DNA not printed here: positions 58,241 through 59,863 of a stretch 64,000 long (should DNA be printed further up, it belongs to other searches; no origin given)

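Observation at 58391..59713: Orphan radical-SAM enzyme with a mitochondrial-like presequence in a eukaryotic gene neighbourhood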

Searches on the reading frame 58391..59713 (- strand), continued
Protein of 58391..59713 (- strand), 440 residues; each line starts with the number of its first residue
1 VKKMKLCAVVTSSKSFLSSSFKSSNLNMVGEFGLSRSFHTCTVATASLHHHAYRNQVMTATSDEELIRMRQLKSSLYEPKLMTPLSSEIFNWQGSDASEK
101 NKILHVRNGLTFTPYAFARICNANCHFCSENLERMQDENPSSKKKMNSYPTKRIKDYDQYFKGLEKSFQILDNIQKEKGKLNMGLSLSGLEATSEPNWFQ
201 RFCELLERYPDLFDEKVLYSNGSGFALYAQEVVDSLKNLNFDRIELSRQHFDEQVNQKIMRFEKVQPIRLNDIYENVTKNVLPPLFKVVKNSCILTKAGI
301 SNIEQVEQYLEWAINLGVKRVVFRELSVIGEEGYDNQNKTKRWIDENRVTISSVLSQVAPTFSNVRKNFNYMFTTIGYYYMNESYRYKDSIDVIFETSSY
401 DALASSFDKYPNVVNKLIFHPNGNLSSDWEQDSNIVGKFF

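Call 90: fold_search(model_id=the predicted structure, library=viral)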
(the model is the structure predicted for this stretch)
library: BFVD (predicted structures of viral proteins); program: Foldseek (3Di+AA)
matches with E <= 10: 301; with E <= 0.001: 18
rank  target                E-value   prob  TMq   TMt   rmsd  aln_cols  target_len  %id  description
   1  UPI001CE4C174         3.3e-10  1.00  0.47  0.53   9.3       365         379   17  (no name look-up for this kind of identifier)
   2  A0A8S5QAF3            4.2e-10  1.00  0.41  0.64  10.4       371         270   13  Radical SAM core domain-containing protein [Siphoviridae sp. ctu9a31]
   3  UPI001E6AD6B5         4.2e-10  1.00  0.45  0.42   9.0       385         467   17  (no name look-up for this kind of identifier)
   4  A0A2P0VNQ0            1.1e-05  1.00  0.32  0.46  21.6       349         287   11  Pyruvate formate-lyase 1-activating enzyme [Tetraselmis virus 1]
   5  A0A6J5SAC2            1.6e-05  1.00  0.40  0.53   7.1       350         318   12  4Fe4S-binding SPASM domain containing protein [uncultured Caudovirales phage]
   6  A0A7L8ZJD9            1.7e-05  1.00  0.30  0.34   6.2       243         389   16  Putative radical SAM protein [Campylobacter phage F379]
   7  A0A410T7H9            4.3e-05  1.00  0.35  0.41   7.6       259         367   12  Arylsulfatase regulator [Campylobacter phage CP20]
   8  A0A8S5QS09            5.4e-05  1.00  0.34  0.27   7.0       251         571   16  7-cyano-7-deazaguanine synthase [Myoviridae sp. ctgXL3]
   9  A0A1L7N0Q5            6.1e-05  1.00  0.38  0.32  11.2       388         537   10  Radical SAM core domain-containing protein [Ralstonia phage RP12]
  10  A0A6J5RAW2            6.5e-05  1.00  0.34  0.44   9.5       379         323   12  Radical_SAM domain containing protein [uncultured Caudovirales phage]
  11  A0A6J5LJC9            7.3e-05  1.00  0.32  0.33   8.8       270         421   13  Radical_SAM domain containing protein [uncultured Caudovirales phage]
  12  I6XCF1                2.0e-04  1.00  0.30  0.37  12.3       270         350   15  MoaA/nifB/pqqE family protein [Vibrio phage phi-pp2]
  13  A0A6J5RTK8            3.1e-04  1.00  0.30  0.43  11.6       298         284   14  COG0820 Predicted Fe-S-cluster redox enzyme [uncultured Caudovirales phage]
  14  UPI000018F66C         5.6e-04  1.00  0.38  0.55   6.9       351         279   10  (no name look-up for this kind of identifier)
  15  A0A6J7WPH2            6.0e-04  1.00  0.31  0.32   8.0       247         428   14  Radical_SAM domain containing protein [uncultured Caudovirales phage]
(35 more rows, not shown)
